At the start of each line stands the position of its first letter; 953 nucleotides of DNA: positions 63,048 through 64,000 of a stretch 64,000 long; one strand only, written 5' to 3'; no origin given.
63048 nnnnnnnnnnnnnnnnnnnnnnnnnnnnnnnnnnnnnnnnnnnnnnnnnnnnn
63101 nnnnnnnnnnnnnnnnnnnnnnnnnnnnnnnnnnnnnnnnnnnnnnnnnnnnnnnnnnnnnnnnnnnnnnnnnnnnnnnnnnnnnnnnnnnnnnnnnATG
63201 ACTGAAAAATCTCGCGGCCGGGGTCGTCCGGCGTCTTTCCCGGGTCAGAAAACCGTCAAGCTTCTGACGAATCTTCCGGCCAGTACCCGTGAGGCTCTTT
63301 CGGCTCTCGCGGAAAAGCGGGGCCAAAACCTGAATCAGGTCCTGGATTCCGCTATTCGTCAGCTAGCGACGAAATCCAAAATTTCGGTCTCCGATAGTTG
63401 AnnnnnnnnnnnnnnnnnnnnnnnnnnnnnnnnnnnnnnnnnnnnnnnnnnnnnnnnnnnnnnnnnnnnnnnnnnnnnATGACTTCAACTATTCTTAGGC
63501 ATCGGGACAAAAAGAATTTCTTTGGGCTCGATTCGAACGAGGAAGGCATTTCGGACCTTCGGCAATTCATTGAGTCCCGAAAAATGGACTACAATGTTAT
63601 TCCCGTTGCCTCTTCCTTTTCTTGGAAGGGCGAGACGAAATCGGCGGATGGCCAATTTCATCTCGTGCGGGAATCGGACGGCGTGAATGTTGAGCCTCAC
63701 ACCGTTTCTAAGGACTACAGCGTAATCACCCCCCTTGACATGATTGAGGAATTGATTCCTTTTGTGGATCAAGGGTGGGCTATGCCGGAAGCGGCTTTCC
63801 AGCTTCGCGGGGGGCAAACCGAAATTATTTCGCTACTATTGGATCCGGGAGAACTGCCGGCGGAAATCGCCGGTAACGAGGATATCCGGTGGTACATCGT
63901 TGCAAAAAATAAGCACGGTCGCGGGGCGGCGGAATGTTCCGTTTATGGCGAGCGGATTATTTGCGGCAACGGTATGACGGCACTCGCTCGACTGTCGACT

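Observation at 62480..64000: Abrupt GC-rich island with dense hairpins, an AT-hook/RHH regulator and a partial ORF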

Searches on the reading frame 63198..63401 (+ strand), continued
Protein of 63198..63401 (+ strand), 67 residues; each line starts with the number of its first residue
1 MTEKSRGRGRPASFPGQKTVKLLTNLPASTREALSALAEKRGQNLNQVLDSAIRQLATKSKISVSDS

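Call 91: fold_search(model_id=the predicted structure, library=pdb)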
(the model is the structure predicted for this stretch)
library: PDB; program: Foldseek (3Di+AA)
matches with E <= 10: 101; with E <= 0.001: 0
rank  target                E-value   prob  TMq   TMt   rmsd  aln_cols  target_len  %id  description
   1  7nyw_I                9.7e-01  0.85  0.49  0.26   1.6        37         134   30  Cryo-EM structure of the MukBEF-MatP-DNA head module (released 2021-07-07)
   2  3qoq_A                1.0e+00  0.85  0.50  0.65   1.1        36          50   19  Crystal Structure of the Transcription Factor AmrZ in Complex with the 18 Base Pair amrZ1 Binding Site (released 2012-02-15)
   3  7nyw_J                1.2e+00  0.82  0.49  0.26   1.5        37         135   30  Cryo-EM structure of the MukBEF-MatP-DNA head module (released 2021-07-07)
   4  3qoq_D                1.3e+00  0.84  0.55  0.74   1.6        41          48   17  Crystal Structure of the Transcription Factor AmrZ in Complex with the 18 Base Pair amrZ1 Binding Site (released 2012-02-15)
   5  7ak7_C                2.1e+00  0.69  0.54  0.43   2.0        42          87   21  Structure of Salmonella TacT2 toxin bound to TacA2 antitoxin (released 2021-08-18)
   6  5x3t_A                2.2e+00  0.54  0.44  0.42   4.2        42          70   24  VapBC from Mycobacterium tuberculosis (released 2017-06-07)
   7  4d8j_A                2.4e+00  0.54  0.49  0.23   1.7        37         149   27  Structure of E. coli MatP-mats complex (released 2012-11-21)
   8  1bdv_C                2.6e+00  0.63  0.48  0.72   0.9        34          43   18  ARC FV10 COCRYSTAL (released 1999-01-06)
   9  1myk_B                2.6e+00  0.63  0.49  0.70   1.1        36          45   17  CRYSTAL STRUCTURE, FOLDING, AND OPERATOR BINDING OF THE HYPERSTABLE ARC REPRESSOR MUTANT PL8 (released 1995-01-26)
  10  7ak7_D                2.6e+00  0.60  0.54  0.43   1.9        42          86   21  Structure of Salmonella TacT2 toxin bound to TacA2 antitoxin (released 2021-08-18)
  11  1baz_B                2.7e+00  0.63  0.43  0.69   0.7        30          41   17  ARC REPRESSOR MUTANT PHE10VAL (released 1998-06-17)
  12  8ypj_A                2.7e+00  0.47  0.47  0.62   3.4        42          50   21  Cyrstal structure of the MazE-mt10 Antitoxin from Mycobacterium tuberculosis (released 2024-05-15)
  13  6sbx_A                2.7e+00  0.33  0.43  0.52   4.4        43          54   23  CdbA Form Two (released 2020-04-22)
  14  1p94_MODEL_1_A        2.7e+00  0.21  0.51  0.45  13.9        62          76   11  NMR Structure of ParG symmetric dimer (released 2004-01-13)
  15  9kkd_A                2.9e+00  0.57  0.49  0.71   0.7        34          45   20  the structure of StnY (released 2025-11-19)
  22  1b28_MODEL_1_A        3.4e+00  0.18  0.34  0.42   3.0        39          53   26  ARC REPRESSOR MYL MUTANT FROM SALMONELLA BACTERIOPHAGE P22 (released 1999-11-03)
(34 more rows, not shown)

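Call 96: search_protein_families(library=pfam, proteins=[L001:2856-3854:+, L001:12155-12481:+, L001:3912-4103:+, L001:4915-5421:+, L001:7607-8296:+], max_evalue=0.01)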
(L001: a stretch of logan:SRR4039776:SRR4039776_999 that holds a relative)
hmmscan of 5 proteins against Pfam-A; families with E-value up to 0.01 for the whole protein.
L001:2856-3854:+ (333 aa): 1 family
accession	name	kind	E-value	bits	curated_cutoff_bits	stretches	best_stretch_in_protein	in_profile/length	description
PF06067.16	DUF932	-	4.3e-15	56.6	23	1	75-298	4-214/227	Domain of unknown function (DUF932)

L001:12155-12481:+ (109 aa): 0 families

L001:3912-4103:+ (64 aa): 0 families

L001:4915-5421:+ (169 aa): 0 families

L001:7607-8296:+ (230 aa): 1 family
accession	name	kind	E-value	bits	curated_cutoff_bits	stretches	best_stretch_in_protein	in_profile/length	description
PF17338.8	GP88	-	5.7e-28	98.8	24.4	1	54-219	43-229/230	Gene product 88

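Call 97: search_protein_families(library=ncbifam, proteins=[L001:2856-3854:+, window:63198-63398:+], max_evalue=0.1)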
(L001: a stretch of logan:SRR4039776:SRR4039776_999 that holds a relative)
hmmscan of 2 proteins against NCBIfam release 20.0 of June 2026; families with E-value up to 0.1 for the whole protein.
L001:2856-3854:+ (333 aa): 1 family
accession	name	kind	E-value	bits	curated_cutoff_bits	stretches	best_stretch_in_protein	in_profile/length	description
TIGR03299.1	LGT_TIGR03299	subfamily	2.6e-15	56.5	110.7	1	35-295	32-283/312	phage/plasmid-like protein TIGR03299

window:63198-63398:+ (67 aa): 0 families

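Call 98: search_dna_similar(query=L001:2856-3854:+, collection=plasmids, mode=protein, max_rows=10, max_evalue=0.001)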
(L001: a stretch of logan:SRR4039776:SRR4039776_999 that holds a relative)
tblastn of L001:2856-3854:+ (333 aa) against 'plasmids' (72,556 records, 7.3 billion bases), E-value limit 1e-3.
Records with a match: 1; places in all: 1; records where one place covers at least 80% of the query: 0.
Best place of each record, by identity: <60% 1.
By first word of the organism name: Streptomyces 1.
By predicted mobility (MOB-suite, as given by PLSDB): non-mobilizable 1.
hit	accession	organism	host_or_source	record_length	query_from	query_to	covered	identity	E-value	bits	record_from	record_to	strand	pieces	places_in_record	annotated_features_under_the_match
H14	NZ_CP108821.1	Streptomyces chartreusis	-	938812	23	213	57%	30.6%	2e-9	66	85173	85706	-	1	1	DUF932 domain-containing protein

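Call 102: find_related_loci(query=A2, collection=genome_contigs, flank=6000)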
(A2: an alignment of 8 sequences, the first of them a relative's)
Query A2 (333 aa) in genome_contigs; peptide patterns used: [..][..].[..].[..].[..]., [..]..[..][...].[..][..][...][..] (x = any residue, [..] = any of these).
31 stretches matched a pattern, but none encodes a relative of the query by tblastn (E <= 1e-3).

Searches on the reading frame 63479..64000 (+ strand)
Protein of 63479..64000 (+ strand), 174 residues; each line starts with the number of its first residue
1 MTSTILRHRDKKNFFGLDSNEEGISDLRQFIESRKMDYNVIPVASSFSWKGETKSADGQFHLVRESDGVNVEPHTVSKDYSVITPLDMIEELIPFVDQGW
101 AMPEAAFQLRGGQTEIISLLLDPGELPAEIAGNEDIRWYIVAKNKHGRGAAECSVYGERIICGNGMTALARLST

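Call 9: search_protein_families(library=pfam, proteins=[window:63479-64000:+], max_evalue=0.1)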
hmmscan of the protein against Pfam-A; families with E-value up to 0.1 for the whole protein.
window:63479-64000:+ (174 aa): 1 family
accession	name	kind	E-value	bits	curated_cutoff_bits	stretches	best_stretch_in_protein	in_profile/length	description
PF06067.16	DUF932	-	1.7e-06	28.4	23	1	75-168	4-95/227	Domain of unknown function (DUF932)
